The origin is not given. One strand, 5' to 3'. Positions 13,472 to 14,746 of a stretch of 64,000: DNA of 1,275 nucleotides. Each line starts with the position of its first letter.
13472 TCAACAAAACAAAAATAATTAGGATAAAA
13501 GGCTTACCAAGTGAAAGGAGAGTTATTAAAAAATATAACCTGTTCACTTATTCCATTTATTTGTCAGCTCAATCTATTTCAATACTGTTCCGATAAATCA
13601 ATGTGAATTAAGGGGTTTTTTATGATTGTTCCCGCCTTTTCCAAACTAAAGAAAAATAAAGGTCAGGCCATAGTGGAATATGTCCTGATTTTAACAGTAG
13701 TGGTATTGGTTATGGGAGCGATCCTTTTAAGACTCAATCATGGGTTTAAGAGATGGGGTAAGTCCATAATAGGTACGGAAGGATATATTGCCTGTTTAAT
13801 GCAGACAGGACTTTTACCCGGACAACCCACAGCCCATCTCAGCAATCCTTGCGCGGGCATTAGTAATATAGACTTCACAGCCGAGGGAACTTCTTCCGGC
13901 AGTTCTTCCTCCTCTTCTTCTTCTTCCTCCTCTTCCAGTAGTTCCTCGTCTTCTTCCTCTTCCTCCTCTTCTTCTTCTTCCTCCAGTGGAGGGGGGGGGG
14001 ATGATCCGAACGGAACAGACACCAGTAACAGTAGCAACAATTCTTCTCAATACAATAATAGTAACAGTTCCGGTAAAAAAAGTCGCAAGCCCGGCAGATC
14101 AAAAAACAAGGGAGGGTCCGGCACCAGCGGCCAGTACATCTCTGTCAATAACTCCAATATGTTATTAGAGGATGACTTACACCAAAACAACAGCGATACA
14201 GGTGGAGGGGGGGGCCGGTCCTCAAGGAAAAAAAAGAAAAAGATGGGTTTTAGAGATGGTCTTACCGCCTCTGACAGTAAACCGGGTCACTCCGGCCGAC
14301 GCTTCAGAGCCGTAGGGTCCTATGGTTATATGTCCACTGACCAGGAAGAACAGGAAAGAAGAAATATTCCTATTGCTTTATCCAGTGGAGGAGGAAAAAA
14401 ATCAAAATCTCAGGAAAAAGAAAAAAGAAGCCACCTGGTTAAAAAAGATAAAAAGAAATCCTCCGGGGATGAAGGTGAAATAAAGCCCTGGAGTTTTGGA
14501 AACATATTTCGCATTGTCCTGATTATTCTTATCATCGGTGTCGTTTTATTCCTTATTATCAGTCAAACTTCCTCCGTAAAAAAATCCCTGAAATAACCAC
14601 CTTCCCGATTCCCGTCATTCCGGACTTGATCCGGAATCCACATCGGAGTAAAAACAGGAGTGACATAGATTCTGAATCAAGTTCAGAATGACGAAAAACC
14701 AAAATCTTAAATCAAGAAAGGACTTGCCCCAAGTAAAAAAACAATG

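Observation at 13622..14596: Flp-type prepilin N-terminus fused to a 29-Ser tract, G/N/K-rich low-complexity region and a C-terminal transmembrane anchor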

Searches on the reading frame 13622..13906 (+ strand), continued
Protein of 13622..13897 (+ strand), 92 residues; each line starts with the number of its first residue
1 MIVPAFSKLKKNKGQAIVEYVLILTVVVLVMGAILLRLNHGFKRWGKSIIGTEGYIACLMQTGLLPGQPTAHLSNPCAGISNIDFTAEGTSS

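Call 72: list_cluster_members(proteins=[P0023, P0026, P0031, P0034, P0038, P0042, P0052, P0063, P0077, P0084])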
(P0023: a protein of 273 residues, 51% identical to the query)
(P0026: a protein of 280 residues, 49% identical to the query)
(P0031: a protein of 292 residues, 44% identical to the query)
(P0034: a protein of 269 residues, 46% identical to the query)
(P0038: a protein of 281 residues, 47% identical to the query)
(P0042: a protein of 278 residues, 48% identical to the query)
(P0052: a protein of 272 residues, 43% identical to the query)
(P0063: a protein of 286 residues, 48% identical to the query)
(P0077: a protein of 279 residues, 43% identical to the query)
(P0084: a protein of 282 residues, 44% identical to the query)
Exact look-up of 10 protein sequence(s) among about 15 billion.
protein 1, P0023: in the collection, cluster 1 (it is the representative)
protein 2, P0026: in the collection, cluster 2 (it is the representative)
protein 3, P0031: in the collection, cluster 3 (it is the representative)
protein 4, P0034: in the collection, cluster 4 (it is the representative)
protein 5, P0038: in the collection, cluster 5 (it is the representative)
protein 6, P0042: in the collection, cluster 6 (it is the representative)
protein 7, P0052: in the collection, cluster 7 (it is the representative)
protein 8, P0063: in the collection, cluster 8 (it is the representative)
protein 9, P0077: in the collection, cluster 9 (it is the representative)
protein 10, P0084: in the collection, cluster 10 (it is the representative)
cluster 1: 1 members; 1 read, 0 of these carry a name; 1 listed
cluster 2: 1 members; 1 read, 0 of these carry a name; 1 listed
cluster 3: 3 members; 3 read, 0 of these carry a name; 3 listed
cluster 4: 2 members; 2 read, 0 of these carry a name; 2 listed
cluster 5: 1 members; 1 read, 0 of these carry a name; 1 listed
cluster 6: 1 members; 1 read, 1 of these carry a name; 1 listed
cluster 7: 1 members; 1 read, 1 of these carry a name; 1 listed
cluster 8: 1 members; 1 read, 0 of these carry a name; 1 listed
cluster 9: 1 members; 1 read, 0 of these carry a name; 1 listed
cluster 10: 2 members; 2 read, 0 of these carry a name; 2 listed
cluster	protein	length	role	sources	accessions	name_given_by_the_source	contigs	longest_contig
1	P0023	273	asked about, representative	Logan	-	-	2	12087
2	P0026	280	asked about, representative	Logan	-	-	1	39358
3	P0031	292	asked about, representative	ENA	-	-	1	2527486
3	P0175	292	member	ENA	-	-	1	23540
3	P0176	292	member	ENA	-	-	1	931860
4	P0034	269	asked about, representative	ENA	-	-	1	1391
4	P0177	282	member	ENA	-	-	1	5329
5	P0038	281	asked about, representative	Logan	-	-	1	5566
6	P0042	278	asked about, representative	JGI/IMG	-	hypothetical protein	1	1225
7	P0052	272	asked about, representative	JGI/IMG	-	hypothetical protein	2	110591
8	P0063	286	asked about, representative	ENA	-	-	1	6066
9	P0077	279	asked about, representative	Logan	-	-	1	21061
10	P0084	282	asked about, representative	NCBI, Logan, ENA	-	-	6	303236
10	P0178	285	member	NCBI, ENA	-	-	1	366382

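Call 73: find_encoding_contigs(protein=P0084, flank=10000, max_places=3)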
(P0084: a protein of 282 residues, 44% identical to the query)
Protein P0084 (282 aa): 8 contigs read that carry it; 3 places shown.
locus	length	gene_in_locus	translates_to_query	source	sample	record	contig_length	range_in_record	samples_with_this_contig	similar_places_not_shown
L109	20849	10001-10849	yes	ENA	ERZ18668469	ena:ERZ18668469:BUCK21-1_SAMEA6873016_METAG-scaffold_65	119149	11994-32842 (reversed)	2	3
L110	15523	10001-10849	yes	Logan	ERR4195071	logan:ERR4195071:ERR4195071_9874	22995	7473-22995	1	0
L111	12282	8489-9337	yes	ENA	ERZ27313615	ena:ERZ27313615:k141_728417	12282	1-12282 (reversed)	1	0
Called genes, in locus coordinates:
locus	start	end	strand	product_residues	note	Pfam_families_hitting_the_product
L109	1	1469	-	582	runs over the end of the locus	PF20148:DUF6531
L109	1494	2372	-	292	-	PF00482:T2SSF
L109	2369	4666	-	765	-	PF00005:ABC_tran (faint), PF00142:Fer4_NifH (weak), PF01656:CbiA, PF10609:ParA, PF13614:AAA_31 (weak), PF00437:T2SSE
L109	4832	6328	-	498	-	PF00263:Secretin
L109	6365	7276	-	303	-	PF08666:SAF, PF13144:ChapFlgA (weak), PF16976:RcpC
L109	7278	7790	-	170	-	-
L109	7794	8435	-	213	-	-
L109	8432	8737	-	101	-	-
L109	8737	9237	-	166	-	PF01478:Peptidase_A24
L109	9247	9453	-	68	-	-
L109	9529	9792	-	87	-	PF16982:Flp1_like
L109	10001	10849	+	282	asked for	-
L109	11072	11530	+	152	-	PF09969:DUF2203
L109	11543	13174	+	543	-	PF00795:CN_hydrolase, PF02540:NAD_synthase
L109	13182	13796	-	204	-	PF00929:RNase_T, PF21762:DEDDh_C (weak)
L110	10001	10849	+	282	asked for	-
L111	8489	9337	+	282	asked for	-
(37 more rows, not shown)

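Call 74: find_encoding_contigs(protein=P0031, flank=10000, max_places=1)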
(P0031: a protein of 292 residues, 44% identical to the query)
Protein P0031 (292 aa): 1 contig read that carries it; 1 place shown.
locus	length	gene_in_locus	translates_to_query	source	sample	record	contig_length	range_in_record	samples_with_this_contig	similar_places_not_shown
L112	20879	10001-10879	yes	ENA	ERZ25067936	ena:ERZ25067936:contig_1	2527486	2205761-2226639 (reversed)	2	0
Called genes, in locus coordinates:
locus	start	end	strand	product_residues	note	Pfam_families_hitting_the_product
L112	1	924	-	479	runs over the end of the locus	PF12796:Ank_2 (faint), PF13606:Ank_3 (faint)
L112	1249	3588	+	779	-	PF01432:Peptidase_M3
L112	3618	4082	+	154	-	PF10604:Polyketide_cyc2, PF03364:Polyketide_cyc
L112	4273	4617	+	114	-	-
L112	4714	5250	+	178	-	PF06559:DCD_N, PF22769:DCD, PF22569:DCD_C (weak), PF00692:dUTPase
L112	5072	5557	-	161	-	PF13470:PIN_3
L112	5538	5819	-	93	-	-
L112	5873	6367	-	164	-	-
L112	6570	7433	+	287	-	PF07963:N_methyl (weak)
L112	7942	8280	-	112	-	-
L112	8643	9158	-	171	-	PF01478:Peptidase_A24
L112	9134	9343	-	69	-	-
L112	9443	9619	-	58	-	PF16982:Flp1_like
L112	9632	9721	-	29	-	-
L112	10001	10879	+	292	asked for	-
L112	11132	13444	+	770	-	-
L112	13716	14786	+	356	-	-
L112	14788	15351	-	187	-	-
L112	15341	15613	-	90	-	-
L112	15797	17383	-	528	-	-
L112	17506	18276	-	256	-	PF12679:ABC2_membrane_2, PF12730:ABC2_membrane_4 (weak)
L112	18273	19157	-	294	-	PF00005:ABC_tran, PF13304:AAA_21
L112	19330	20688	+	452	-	PF25145:NfeD1b_N, PF24961:NfeD_membrane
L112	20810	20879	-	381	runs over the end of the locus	PF02771:Acyl-CoA_dh_N, PF02770:Acyl-CoA_dh_M, PF00441:Acyl-CoA_dh_1, PF08028:Acyl-CoA_dh_2, PF22924:ACOX_C_alpha1 (faint)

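Call 82: predict_structure(alignment_id=A7)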
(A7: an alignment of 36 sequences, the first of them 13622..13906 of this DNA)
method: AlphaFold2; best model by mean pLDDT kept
length: 95 residues; sequences in the alignment: 36
mean_pLDDT: 65.2   pTM: 0.34
mean pLDDT of the five models: 65.2, 64.6, 64.0, 63.0, 62.1
residues with pLDDT >= 90: 10; 70-90: 16; 50-70: 56; < 50: 13
segments of 3 or more residues with pLDDT < 50: 87-95
pLDDT, mean of each block of 10 residues (from residue 1): 58 73 93 81 66 62 63 56 48 40
secondary structure, 60 per line:
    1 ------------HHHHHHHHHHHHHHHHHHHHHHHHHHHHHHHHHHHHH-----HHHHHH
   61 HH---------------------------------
elements in order: H13-49 H55-62

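Call 84: search_solved_structures(query=A4, max_evalue=10, show_alignments=2)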
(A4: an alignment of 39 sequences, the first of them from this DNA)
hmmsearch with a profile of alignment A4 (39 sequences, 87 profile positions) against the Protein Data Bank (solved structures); distinct sequences matched with E-value up to 10: 1.
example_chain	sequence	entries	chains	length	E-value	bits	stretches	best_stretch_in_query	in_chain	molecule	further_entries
8u1k_A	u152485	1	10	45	1.4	12.2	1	9-37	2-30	PilA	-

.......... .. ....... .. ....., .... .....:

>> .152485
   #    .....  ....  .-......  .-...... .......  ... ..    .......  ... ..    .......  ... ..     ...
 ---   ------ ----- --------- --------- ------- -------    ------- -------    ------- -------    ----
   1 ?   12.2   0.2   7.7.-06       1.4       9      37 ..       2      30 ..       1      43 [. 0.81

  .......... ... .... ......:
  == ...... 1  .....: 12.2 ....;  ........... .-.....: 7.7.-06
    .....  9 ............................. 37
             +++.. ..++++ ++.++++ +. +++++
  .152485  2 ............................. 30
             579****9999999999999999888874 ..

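Call 85: fold_search(model_id=the predicted structure, library=pdb)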
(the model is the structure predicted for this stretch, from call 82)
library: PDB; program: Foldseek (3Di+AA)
matches with E <= 10: 0; with E <= 0.001: 0
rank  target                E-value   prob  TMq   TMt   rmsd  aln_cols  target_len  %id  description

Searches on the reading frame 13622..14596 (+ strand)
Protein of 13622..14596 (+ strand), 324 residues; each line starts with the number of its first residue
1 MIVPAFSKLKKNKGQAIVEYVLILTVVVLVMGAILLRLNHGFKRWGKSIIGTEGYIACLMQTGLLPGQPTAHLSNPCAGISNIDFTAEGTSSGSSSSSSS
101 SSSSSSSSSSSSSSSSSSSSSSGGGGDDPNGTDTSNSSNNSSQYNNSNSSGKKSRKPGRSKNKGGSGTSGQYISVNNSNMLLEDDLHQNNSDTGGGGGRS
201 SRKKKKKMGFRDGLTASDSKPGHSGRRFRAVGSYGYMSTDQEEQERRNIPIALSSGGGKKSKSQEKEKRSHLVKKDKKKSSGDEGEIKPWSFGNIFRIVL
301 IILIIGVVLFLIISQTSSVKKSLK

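Call 4: search_protein_families(library=pfam, proteins=[window:13622-14596:+], max_evalue=1)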
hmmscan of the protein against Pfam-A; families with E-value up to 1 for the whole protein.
window:13622-14596:+ (324 aa): 2 families
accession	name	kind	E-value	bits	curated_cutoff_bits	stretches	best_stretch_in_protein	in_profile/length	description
PF13038.11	DUF3899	-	0.2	12.5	23.4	0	262-312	45-82/88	Domain of unknown function (DUF3899)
PF06024.17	Orf78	-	0.29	11.9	29.4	1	248-313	16-81/101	Orf78 (ac78)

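Call 5: find_encoding_contigs(protein=window:13622-14596:+, flank=10000, max_places=6)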
Protein window:13622-14596:+ (324 aa): 1 contig read that carries it; 1 place shown.
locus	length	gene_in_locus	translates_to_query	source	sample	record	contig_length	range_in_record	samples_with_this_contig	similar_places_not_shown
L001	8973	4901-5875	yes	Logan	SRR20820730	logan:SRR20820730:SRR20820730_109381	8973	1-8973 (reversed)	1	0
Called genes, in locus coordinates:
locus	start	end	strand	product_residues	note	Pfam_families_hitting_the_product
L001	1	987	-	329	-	?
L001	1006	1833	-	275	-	PF08666:SAF (weak), PF16976:RcpC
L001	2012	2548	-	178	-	-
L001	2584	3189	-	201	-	-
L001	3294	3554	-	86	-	-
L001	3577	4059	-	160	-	PF01478:Peptidase_A24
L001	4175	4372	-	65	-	-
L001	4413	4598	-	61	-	PF14029:DUF4244 (weak), PF16982:Flp1_like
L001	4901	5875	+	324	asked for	-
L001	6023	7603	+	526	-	PF00795:CN_hydrolase, PF02540:NAD_synthase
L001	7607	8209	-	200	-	PF00929:RNase_T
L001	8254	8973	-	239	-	?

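Call 6: search_protein_families(library=ncbifam, proteins=[window:13622-14596:+], max_evalue=0.1)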
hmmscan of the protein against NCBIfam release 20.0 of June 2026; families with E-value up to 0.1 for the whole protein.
window:13622-14596:+ (324 aa): 1 family
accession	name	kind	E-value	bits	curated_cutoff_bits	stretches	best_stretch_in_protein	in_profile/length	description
NF051481.1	EbrA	exception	0.025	14.9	160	1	18-58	3-44/104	SMR family multidrug efflux transporter EbrA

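Call 24: find_homologous_proteins(query=A2, max_evalue=0.001)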
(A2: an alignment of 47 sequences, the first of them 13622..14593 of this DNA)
Query A2 (47 sequences) (324 aa, profile of the alignment): 24 proteins with E <= 0.001 among 8000 candidates.
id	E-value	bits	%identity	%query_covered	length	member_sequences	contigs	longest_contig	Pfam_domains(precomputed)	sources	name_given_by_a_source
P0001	1.2e-83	300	61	98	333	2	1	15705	-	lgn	-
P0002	4.7e-79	285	47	97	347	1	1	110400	-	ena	-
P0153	1.5e-77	280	49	97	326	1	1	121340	-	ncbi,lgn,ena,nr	ncbi:MAG: hypothetical protein OXM55_05700 [Bdellovibrionales bacterium]|nr:hypothetical protein [Bd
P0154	3.9e-77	278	54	97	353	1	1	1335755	-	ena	-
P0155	1.9e-76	276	48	97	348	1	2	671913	-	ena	-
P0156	1.8e-73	266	67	100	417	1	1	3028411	-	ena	-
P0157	5.4e-72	261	47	97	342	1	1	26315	-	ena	-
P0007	2.6e-71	259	39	97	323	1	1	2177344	-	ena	-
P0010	6.3e-71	258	36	97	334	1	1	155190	-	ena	-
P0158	7.2e-71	258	51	97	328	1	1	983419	PF12751.14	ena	-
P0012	2.2e-70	256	34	98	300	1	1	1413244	-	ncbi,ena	-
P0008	7.7e-70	254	64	17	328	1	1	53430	-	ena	-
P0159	1.1e-69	254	40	96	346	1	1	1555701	-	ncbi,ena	-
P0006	2.3e-68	249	36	96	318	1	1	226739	-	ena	-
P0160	4.5e-68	248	36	96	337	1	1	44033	-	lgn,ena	-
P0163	6.3e-65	238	38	29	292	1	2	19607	-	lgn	-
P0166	2.1e-40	158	34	18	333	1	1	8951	-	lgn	-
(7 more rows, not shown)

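Call 25: find_encoding_contigs(protein=P0156, flank=10000, max_places=2)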
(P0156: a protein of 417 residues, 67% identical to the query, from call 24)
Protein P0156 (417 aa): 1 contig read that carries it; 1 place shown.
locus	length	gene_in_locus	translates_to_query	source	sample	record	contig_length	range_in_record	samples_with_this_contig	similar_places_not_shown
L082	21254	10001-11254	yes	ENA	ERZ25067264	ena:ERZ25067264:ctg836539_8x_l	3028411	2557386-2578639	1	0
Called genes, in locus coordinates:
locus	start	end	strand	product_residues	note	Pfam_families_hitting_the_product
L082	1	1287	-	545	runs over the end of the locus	PF20148:DUF6531, PF05593:RHS_repeat (faint)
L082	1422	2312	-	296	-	PF00482:T2SSF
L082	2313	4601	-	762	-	PF00005:ABC_tran (faint), PF01656:CbiA, PF02374:ArsA_ATPase (faint), PF10609:ParA (weak), PF13614:AAA_31 (weak), PF00437:T2SSE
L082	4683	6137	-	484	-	PF04972:BON (faint), PF00263:Secretin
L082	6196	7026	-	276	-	PF08666:SAF (weak), PF16976:RcpC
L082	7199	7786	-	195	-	-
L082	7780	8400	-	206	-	-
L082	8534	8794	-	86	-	-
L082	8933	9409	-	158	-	PF01478:Peptidase_A24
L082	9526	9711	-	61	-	-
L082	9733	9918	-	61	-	PF16982:Flp1_like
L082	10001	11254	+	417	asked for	-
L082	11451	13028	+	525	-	PF00795:CN_hydrolase, PF02540:NAD_synthase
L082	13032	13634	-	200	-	PF00929:RNase_T, PF16473:Rv2179c-like (faint)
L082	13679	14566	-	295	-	PF13413:HTH_25, PF13560:HTH_31 (weak)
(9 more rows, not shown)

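Call 28: find_encoding_contigs(protein=P0159, flank=10000, max_places=2)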
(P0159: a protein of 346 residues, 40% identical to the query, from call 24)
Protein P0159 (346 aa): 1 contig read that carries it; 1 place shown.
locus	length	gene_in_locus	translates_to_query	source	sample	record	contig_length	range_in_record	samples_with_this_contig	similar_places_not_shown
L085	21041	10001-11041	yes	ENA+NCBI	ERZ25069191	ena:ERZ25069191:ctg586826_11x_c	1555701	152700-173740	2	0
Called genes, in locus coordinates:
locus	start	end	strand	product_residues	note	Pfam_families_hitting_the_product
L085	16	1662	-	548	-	PF20148:DUF6531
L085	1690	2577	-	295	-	PF00482:T2SSF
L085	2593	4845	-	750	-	PF00142:Fer4_NifH, PF01656:CbiA, PF10609:ParA (weak), PF13191:AAA_16 (faint), PF13614:AAA_31, PF00437:T2SSE, PF00005:ABC_tran (weak)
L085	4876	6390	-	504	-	PF00263:Secretin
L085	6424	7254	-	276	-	PF08666:SAF (weak), PF16976:RcpC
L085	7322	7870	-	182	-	-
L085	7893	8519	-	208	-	-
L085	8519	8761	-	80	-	-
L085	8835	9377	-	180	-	PF01478:Peptidase_A24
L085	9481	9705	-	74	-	-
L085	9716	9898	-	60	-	PF16982:Flp1_like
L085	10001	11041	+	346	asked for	-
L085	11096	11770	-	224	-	-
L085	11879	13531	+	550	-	PF00795:CN_hydrolase, PF02540:NAD_synthase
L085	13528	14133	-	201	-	PF00929:RNase_T, PF16473:Rv2179c-like (faint)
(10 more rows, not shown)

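Call 30: find_encoding_contigs(protein=P0163, flank=10000, max_places=2)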
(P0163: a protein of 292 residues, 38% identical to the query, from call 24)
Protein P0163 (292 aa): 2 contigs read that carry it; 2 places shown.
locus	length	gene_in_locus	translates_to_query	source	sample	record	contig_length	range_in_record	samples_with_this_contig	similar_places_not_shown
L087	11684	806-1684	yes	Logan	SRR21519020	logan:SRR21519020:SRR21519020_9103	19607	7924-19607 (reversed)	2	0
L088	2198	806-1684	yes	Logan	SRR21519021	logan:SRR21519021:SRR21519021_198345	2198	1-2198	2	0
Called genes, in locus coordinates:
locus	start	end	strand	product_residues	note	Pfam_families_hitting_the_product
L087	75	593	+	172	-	PF01797:Y1_Tnp (weak)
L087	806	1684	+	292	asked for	-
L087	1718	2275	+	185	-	PF09969:DUF2203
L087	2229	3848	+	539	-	PF00795:CN_hydrolase, PF02540:NAD_synthase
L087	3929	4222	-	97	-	PF00111:Fer2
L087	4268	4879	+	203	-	PF00929:RNase_T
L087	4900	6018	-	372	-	-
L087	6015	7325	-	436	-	PF13231:PMT_2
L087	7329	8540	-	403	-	PF13413:HTH_25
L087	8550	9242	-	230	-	PF12895:ANAPC3 (faint), PF13424:TPR_12 (faint), PF13431:TPR_17 (faint), PF13432:TPR_16 (weak), PF13414:TPR_11 (weak), PF13432:TPR_16 (weak), PF14559:TPR_19 (weak), PF00515:TPR_1 (weak), +8 more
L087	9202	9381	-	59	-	-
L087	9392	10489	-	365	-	PF01938:TRAM, PF21579:PabTrmU54_TRAM_dom, PF05958:tRNA_U5-meth_tr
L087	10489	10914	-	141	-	PF00334:NDK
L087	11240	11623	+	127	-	-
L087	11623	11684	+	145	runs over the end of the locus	-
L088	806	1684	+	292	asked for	-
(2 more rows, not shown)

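Call 31: find_encoding_contigs(protein=P0166, flank=10000, max_places=2)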
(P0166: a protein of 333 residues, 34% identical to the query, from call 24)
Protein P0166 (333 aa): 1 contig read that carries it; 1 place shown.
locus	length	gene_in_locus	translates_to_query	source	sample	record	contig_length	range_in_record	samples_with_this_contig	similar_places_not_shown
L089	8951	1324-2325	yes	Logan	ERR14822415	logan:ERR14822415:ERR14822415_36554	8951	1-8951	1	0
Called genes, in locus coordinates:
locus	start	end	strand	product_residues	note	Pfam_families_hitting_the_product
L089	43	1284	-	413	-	PF12895:ANAPC3 (faint), PF13414:TPR_11 (faint), PF13424:TPR_12 (faint), PF13432:TPR_16 (faint), PF14559:TPR_19 (faint), PF14561:TPR_20 (faint), PF23914:TPR_CcmH_CycH (faint), PF24575:TPR_Slam (faint), +5 more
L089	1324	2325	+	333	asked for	-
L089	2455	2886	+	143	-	PF09969:DUF2203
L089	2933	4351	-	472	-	-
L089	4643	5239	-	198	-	PF00929:RNase_T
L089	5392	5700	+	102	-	PF00111:Fer2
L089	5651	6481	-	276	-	PF00588:SpoU_methylase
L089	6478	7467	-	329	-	PF01073:3Beta_HSD, PF01370:Epimerase, PF04321:RmlD_sub_bind, PF07993:NAD_binding_4 (faint), PF16363:GDP_Man_Dehyd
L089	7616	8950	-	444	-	?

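Call 46: predict_structure(alignment_id=A3)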
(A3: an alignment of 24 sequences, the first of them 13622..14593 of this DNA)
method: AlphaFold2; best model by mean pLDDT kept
length: 324 residues; sequences in the alignment: 24
mean_pLDDT: 50.7   pTM: 0.21
mean pLDDT of the five models: 50.7, 50.0, 49.4, 46.8, 45.5
residues with pLDDT >= 90: 0; 70-90: 46; 50-70: 81; < 50: 197
segments of 3 or more residues with pLDDT < 50: 1-5, 7-11, 77-128, 130-225, 232-236, 251-267, 269-274, 281-285
pLDDT, mean of each block of 10 residues (from residue 1): 43 62 79 72 62 57 56 50 38 36 43 44 40 38 35 41 40 38 37 35 43 42 49 52 63 41 45 49 53 81 85 71 54
secondary structure, 60 per line:
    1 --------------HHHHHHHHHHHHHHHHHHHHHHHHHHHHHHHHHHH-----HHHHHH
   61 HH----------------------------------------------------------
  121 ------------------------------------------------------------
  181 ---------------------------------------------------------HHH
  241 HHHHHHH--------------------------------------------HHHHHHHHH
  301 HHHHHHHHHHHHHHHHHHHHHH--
elements in order: H15-49 H55-62 H238-247 H292-322

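Call 53: fold_search(model_id=the predicted structure, library=pdb)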
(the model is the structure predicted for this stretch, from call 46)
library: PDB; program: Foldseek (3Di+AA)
matches with E <= 10: 0; with E <= 0.001: 0
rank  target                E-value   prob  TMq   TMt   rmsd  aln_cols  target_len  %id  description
